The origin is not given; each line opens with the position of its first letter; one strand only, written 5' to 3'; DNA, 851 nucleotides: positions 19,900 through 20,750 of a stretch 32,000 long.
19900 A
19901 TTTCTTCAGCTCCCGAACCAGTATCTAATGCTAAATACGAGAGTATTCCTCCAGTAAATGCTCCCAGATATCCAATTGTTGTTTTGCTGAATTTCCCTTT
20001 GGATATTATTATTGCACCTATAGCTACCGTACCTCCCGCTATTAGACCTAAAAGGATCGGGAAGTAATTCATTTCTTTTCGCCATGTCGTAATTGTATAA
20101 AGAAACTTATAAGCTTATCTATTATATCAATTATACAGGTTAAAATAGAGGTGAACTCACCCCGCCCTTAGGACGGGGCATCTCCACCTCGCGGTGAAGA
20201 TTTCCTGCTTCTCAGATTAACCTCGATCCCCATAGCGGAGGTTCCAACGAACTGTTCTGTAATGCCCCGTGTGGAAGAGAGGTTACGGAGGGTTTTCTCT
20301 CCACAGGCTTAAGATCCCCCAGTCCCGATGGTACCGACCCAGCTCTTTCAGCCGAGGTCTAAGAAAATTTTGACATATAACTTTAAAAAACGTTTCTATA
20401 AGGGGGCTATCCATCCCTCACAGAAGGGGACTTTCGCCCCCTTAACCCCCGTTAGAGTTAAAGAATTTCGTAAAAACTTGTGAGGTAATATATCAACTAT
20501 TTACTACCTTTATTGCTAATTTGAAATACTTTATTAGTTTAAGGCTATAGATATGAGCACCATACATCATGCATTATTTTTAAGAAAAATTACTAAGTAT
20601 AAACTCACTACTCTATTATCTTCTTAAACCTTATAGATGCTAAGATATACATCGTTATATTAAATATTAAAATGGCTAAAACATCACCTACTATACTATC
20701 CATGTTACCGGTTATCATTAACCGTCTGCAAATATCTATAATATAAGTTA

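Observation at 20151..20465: Discrete GC-rich ~315-bp element (locus A) with a second, inverted copy 7 kb away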

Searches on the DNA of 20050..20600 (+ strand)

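Call 7: search_rna_families(source=window, start=20050, end=20600, threshold=evalue, max_evalue=10, show_alignments=3)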
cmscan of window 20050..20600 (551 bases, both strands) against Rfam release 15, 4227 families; matches with E-value up to 10: 3.
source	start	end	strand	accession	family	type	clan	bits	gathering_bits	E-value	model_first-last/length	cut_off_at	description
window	20476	20575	+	RF01289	snoR17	Gene; snRNA; snoRNA; CD-box;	-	18.9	60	2.7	1-110/110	no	Small nucleolar RNA snoR17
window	20065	20129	+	RF00611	SNORD111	Gene; snRNA; snoRNA; CD-box;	-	17.5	46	3.3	22-84/89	no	Small nucleolar RNA SNORD111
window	20414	20600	-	RF04150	MIR2655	Gene; miRNA;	-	16.4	122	4.1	61-267/267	5'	MIR2655 microRNA precursor family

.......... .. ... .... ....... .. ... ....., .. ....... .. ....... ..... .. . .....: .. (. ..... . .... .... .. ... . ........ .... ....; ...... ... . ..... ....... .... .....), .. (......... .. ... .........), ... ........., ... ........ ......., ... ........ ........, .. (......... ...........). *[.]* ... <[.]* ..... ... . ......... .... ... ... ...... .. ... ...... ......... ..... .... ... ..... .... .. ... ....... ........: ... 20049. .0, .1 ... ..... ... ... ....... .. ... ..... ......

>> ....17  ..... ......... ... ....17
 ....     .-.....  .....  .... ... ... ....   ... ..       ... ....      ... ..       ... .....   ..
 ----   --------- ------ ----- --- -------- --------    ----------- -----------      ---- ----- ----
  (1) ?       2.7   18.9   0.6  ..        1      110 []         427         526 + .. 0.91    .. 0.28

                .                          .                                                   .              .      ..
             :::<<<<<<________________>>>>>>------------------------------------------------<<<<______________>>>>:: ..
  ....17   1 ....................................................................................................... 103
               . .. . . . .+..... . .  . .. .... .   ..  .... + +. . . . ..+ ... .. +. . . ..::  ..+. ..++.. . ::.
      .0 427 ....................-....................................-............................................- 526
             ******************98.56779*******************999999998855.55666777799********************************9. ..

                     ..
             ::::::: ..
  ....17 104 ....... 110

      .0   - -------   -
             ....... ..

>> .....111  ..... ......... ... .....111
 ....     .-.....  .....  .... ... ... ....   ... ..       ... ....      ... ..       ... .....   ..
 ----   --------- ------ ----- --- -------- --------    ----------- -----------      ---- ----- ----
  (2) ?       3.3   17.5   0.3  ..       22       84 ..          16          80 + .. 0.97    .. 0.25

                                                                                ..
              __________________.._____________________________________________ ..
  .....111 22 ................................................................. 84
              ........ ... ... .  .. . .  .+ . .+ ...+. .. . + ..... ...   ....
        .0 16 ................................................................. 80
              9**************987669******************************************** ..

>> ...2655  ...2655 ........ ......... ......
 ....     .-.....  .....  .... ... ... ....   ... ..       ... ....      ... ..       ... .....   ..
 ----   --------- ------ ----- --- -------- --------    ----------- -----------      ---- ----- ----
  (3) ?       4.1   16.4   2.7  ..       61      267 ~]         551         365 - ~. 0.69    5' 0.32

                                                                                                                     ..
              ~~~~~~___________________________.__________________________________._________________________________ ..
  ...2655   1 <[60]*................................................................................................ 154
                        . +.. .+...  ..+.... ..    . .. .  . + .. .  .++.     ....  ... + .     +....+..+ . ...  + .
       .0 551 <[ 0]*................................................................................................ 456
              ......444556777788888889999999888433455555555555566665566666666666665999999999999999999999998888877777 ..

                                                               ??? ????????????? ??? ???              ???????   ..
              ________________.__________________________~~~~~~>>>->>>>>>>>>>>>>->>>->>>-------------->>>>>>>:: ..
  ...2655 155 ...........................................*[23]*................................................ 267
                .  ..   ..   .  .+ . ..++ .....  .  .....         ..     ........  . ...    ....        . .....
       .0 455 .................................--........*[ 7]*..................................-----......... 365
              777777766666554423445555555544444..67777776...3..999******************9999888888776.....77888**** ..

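Call 18: search_dna_similar(query=window:20140-20480:+, collection=plasmids, mode=distant, max_evalue=0.01)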
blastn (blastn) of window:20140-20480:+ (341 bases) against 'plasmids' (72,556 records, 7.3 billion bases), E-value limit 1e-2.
Records with a match: 4; places in all: 4; records where one place covers at least 80% of the query: 2.
Best place of each record, by identity: 80-90% 4.
By first word of the organism name: Sulfolobus 3; Saccharolobus 1.
By predicted mobility (MOB-suite, as given by PLSDB): non-mobilizable 3; conjugative 1.
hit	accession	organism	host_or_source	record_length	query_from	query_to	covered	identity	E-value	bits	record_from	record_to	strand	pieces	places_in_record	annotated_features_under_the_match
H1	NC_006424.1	Sulfolobus islandicus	-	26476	12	323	91%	81.0%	3e-77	295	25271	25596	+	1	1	hypothetical protein | DUF1286 domain-containing protein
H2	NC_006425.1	Sulfolobus islandicus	-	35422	12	323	91%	80.4%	3e-77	295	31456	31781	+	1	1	none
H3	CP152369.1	Sulfolobus tengchongensis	-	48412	258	314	17%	82.5%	1e-5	57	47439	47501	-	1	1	none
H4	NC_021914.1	Saccharolobus solfataricus P2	geyser water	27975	256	311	16%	80.0%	2e-3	50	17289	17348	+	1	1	none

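Call 19: search_dna_similar(query=window:20140-20480:+, collection=phages, mode=distant, max_evalue=0.01)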
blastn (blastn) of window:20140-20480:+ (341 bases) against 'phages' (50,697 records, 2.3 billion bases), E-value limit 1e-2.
Records with a match: 9; places in all: 13; records where one place covers at least 80% of the query: 2.
Best place of each record, by identity: 90-95% 1; 80-90% 3; 60-80% 5.
By first word of the organism name: Sulfolobus 4; Acidianus 3; Bicaudavirus 2.
By host as written in the record: Acidianus sp. CHAS 2; Sulfolobus 2; - 1; Acidianus convivator AA9 1; Acidianus convivator 1; Sulfolobus tengchongensis 1201-4 1; Sulfolobus islandicus REY15A 1.
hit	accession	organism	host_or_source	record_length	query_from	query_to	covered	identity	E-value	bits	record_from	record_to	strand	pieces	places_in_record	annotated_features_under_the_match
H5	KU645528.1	Acidianus tailed spindle virus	Acidianus sp. CHAS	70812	12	311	88%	81.7%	1e-76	291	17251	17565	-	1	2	hypothetical protein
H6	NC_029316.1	Acidianus tailed spindle virus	Acidianus sp. CHAS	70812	12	311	88%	81.7%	1e-76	291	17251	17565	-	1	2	hypothetical protein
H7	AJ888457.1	Bicaudavirus pozzuoliense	-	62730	223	310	26%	73.1%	2e-3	48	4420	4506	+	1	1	hypothetical protein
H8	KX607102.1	Acidianus two-tailed phage variant 1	Acidianus convivator AA9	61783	223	310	26%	73.1%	2e-3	48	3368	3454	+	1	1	hypothetical protein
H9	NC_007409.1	Bicaudavirus pozzuoliense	Acidianus convivator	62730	223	310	26%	73.1%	2e-3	48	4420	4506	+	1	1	hypothetical protein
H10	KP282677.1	Sulfolobus monocaudavirus SMV3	Sulfolobus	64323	238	311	22%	79.3%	2e-9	69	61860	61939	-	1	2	none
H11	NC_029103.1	Sulfolobus monocaudavirus SMV3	Sulfolobus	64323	238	311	22%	79.3%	2e-9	69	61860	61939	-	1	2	none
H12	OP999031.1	Sulfolobus tengchongensis spindle-shaped virus 4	Sulfolobus tengchongensis 1201-4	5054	258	314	17%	82.5%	4e-6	57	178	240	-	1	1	hypothetical protein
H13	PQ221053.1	Sulfolobus phage SMV1a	Sulfolobus islandicus REY15A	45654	277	310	10%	94.1%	5e-5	54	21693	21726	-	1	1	none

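Call 20: get_annotated_region(hit=H1, flank=4000)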
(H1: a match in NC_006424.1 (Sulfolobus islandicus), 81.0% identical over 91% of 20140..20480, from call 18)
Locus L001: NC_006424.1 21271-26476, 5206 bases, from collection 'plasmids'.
description: Sulfolobus islandicus plasmid pARN4, complete sequence
organism: Sulfolobus islandicus (NCBI taxid 43080)
taxonomy: Archaea; Thermoproteota; Thermoprotei; Sulfolobales; Sulfolobaceae; Sulfolobus; Sulfolobus islandicus
host: -; source: -; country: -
typing (MOB-suite, as given by PLSDB): non-mobilizable; mating-pair formation MPF_T
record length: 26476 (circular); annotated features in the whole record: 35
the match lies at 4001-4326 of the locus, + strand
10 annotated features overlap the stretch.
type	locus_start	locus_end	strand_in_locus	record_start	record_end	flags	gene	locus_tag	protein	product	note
CDS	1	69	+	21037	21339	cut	-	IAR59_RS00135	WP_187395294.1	hypothetical protein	-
CDS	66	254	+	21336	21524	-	-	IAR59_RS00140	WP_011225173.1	ribbon-helix-helix protein, CopG family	GO:0006355 - regulation of DNA-templated transcription [Evidence IEA]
CDS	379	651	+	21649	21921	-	-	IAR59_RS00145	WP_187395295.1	cell division protein ZapB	-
CDS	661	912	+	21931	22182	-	-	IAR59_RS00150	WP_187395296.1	hypothetical protein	-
CDS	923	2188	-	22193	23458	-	-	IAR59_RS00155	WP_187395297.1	tyrosine-type recombinase/integrase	GO:0015074 - DNA integration [Evidence IEA]; GO:0006310 - DNA recombination [Evidence IEA]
CDS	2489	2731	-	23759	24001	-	-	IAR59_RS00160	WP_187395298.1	DNA-binding protein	-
CDS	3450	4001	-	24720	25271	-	-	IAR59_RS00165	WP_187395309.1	DUF1286 domain-containing protein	-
CDS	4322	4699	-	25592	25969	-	-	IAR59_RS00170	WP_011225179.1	hypothetical protein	-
CDS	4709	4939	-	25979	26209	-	-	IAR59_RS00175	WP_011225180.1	hypothetical protein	-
CDS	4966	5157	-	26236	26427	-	-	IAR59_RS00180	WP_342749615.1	hypothetical protein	-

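Call 21: get_annotated_region(hit=H2, flank=4000)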
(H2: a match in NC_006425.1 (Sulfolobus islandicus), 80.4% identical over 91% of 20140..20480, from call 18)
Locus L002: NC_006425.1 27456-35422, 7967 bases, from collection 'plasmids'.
description: Sulfolobus islandicus plasmid pHVE14, complete sequence
organism: Sulfolobus islandicus (NCBI taxid 43080)
taxonomy: Archaea; Thermoproteota; Thermoprotei; Sulfolobales; Sulfolobaceae; Sulfolobus; Sulfolobus islandicus
host: -; source: -; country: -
typing (MOB-suite, as given by PLSDB): conjugative; replicon rep_cluster_1343; relaxase MOB_Unknown; mating-pair formation MPF_T
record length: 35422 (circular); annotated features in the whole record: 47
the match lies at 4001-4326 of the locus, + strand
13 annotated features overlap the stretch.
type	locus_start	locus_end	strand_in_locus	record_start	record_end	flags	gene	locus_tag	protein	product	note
CDS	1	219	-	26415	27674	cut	-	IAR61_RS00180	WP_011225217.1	tyrosine-type recombinase/integrase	GO:0015074 - DNA integration [Evidence IEA]; GO:0006310 - DNA recombination [Evidence IEA]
CDS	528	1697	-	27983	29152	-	-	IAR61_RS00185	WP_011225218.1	hypothetical protein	-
CDS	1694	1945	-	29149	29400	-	-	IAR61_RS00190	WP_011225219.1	PlrA protein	-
CDS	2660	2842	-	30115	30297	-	-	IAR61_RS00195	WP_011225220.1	hypothetical protein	-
CDS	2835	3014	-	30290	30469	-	-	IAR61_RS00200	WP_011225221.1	hypothetical protein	-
CDS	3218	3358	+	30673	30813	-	-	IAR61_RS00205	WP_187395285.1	hypothetical protein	-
CDS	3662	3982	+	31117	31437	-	-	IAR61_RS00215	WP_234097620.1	hypothetical protein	-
CDS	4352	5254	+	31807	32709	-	-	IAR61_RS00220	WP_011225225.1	AAA family ATPase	-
CDS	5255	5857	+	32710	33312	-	-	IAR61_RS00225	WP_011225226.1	hypothetical protein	-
CDS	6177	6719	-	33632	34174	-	-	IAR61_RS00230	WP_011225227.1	DUF1286 domain-containing protein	-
CDS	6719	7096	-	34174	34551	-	-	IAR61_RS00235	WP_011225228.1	hypothetical protein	-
CDS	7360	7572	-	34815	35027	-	-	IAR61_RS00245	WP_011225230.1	hypothetical protein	-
CDS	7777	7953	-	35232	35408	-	-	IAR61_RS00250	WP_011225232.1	hypothetical protein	-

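Call 22: get_annotated_region(hit=H5, flank=4000)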
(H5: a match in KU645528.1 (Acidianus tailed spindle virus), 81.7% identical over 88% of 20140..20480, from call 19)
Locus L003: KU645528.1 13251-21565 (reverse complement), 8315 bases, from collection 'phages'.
description: Acidianus tailed spindle virus isolate 1, complete genome.
organism: Acidianus tailed spindle virus (NCBI taxid 1797140)
taxonomy: Viruses; Bicaudaviridae
host: Acidianus sp. CHAS; source: -; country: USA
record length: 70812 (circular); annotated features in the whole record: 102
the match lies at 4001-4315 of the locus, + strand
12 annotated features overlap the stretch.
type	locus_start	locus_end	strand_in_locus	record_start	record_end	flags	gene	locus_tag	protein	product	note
CDS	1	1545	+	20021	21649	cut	-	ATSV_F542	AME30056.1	MoxR ATPase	-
CDS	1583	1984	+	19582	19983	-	-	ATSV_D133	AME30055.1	hypothetical protein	-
CDS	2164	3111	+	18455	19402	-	-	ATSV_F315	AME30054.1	hypothetical protein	-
CDS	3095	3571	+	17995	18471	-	-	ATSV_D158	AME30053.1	hypothetical protein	-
CDS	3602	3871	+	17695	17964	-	-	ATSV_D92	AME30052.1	hypothetical protein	-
CDS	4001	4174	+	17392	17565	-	-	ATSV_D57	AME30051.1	hypothetical protein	-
CDS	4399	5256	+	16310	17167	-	-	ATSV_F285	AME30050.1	hypothetical protein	-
CDS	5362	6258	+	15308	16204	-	-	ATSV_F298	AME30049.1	methyltransferase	-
CDS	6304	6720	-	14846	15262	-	-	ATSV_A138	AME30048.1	hypothetical protein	-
CDS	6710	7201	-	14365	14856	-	-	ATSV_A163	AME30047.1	hypothetical protein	-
CDS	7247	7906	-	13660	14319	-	-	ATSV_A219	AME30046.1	hypothetical protein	-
CDS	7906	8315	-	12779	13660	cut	-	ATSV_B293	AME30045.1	thymidylate synthase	-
